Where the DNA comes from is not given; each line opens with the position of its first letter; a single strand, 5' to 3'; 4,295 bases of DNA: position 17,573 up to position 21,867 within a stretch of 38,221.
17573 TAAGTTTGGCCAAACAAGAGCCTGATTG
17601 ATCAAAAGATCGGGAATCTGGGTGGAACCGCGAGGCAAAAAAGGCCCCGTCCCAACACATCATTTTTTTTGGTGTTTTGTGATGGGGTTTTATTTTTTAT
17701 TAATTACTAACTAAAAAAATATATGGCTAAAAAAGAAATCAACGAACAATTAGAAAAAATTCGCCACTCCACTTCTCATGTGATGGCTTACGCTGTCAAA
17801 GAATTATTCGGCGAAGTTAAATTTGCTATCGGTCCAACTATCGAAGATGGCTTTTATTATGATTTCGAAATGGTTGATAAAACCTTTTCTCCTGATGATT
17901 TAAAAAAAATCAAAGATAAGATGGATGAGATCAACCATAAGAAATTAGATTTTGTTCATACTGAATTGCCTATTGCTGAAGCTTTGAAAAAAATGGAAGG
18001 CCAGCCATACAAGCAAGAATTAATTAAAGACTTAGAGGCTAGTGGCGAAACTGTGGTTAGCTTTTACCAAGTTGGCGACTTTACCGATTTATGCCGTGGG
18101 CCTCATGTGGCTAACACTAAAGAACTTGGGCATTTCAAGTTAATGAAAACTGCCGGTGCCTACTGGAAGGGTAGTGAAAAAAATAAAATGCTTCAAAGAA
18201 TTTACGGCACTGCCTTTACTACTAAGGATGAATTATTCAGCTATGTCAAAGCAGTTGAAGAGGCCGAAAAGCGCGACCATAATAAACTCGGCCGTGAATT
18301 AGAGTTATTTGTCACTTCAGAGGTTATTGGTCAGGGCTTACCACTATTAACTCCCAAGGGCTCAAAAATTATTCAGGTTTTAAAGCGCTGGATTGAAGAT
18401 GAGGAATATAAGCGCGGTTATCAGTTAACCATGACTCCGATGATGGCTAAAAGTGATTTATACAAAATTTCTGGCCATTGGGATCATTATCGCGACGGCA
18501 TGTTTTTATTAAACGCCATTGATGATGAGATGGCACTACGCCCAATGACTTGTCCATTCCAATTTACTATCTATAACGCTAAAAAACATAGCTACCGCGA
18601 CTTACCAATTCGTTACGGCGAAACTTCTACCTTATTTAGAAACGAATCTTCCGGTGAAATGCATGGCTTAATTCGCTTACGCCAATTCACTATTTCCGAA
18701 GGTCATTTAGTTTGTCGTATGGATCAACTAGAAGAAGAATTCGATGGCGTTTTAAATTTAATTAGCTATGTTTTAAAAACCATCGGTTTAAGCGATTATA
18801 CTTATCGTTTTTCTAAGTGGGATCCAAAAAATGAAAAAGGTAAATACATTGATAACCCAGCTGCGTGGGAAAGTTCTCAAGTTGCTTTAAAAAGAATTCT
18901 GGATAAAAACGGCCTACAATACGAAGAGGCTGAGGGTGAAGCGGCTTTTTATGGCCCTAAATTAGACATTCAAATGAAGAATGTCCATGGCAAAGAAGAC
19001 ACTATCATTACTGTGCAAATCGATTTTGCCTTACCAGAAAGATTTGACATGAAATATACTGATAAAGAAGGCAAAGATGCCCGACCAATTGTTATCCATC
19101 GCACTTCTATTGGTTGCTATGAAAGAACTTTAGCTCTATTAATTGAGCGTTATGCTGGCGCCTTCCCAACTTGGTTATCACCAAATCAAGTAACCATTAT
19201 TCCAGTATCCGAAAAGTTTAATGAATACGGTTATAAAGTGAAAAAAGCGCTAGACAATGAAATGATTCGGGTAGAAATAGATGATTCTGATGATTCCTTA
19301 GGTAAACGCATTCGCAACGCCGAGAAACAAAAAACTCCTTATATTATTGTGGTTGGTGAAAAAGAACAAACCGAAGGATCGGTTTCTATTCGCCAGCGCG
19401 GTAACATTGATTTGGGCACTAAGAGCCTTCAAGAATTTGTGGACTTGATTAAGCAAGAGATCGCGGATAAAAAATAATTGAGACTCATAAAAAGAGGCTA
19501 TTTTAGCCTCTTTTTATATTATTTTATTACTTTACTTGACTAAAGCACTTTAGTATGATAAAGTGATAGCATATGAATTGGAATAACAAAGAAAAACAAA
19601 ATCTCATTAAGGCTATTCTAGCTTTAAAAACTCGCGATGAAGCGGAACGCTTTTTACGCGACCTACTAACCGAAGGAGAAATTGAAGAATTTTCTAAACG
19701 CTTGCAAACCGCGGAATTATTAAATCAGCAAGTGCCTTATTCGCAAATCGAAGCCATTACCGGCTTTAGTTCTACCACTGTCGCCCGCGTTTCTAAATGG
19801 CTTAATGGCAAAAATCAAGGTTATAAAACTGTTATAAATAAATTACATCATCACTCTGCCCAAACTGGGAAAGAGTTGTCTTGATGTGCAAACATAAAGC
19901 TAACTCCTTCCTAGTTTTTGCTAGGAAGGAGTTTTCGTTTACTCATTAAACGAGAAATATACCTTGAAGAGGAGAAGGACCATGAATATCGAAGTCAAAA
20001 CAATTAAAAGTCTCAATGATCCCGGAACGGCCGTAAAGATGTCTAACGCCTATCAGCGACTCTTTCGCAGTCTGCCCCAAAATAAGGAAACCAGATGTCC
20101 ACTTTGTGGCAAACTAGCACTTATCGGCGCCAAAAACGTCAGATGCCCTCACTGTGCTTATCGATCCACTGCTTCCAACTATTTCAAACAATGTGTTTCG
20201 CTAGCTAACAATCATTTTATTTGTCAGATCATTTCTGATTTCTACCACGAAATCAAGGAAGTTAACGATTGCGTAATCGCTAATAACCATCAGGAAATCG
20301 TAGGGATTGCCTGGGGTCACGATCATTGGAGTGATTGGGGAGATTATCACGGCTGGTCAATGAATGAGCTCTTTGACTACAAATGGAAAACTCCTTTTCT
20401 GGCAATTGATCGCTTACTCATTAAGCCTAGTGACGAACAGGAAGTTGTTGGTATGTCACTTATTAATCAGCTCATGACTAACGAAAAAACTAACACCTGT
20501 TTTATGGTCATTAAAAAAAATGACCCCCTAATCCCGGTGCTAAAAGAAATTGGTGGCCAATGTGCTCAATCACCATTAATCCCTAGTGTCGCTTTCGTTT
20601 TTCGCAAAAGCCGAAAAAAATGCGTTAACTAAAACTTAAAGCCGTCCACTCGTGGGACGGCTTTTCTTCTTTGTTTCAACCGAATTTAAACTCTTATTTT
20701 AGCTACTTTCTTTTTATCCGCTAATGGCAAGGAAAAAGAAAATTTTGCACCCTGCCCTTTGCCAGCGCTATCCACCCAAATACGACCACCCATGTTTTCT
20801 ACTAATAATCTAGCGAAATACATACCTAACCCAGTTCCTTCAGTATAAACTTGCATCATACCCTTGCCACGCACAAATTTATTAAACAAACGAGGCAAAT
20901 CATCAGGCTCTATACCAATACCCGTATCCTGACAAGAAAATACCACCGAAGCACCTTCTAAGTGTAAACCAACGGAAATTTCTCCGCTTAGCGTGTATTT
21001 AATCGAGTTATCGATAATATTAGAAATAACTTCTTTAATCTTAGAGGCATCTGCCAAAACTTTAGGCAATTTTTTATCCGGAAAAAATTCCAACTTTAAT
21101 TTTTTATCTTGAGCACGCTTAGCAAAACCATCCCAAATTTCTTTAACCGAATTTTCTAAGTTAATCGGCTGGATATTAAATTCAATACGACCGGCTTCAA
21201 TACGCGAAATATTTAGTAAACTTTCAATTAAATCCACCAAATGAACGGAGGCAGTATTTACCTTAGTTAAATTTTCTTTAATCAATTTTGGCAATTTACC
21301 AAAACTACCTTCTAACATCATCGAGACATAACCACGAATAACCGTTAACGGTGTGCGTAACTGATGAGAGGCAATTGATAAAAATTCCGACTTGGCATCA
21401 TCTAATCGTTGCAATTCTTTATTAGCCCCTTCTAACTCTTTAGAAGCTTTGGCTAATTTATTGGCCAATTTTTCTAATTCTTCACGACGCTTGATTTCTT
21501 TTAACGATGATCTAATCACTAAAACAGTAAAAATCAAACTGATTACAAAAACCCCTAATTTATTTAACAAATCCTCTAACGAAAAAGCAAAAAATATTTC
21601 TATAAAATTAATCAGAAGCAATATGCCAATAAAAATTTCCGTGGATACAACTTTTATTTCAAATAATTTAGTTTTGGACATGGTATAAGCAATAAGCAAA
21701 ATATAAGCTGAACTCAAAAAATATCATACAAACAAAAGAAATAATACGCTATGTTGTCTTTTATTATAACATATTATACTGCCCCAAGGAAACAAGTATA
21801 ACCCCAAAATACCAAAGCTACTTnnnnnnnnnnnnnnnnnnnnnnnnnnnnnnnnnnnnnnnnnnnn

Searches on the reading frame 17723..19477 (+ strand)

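Call 46: search_protein_families(library=pfam, proteins=[window:17723-19477:+], max_evalue=0.001)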
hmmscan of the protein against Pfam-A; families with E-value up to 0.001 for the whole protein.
window:17723-19477:+ (584 aa): 3 families
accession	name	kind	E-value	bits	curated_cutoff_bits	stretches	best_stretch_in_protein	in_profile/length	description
PF00587.30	tRNA-synt_2b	-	2.4e-36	125.9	29.3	1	267-477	8-179/179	tRNA synthetase class II core domain (G, H, P, S and T)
PF03129.25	HGTP_anticodon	-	7.6e-25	87.3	21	1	489-578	1-93/94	Anticodon binding domain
PF07973.19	tRNA_SAD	-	1e-18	67.4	24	1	112-161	1-44/44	Threonyl and Alanyl tRNA synthetase second additional domain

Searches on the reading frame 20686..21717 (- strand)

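Call 46: search_protein_families(library=pfam, proteins=[window:20686-21717:-], max_evalue=0.001)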
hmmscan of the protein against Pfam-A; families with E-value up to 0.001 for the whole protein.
window:20686-21717:- (343 aa): 2 families
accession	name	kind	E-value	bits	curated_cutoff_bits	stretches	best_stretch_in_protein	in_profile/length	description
PF02518.31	HATPase_c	-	1.2e-26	93.8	26.4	1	223-333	2-110/111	Histidine kinase-, DNA gyrase B-, and HSP90-like ATPase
PF00512.31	HisKA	-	1.9e-17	63.5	26.9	1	108-176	1-66/66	His Kinase A (phospho-acceptor) domain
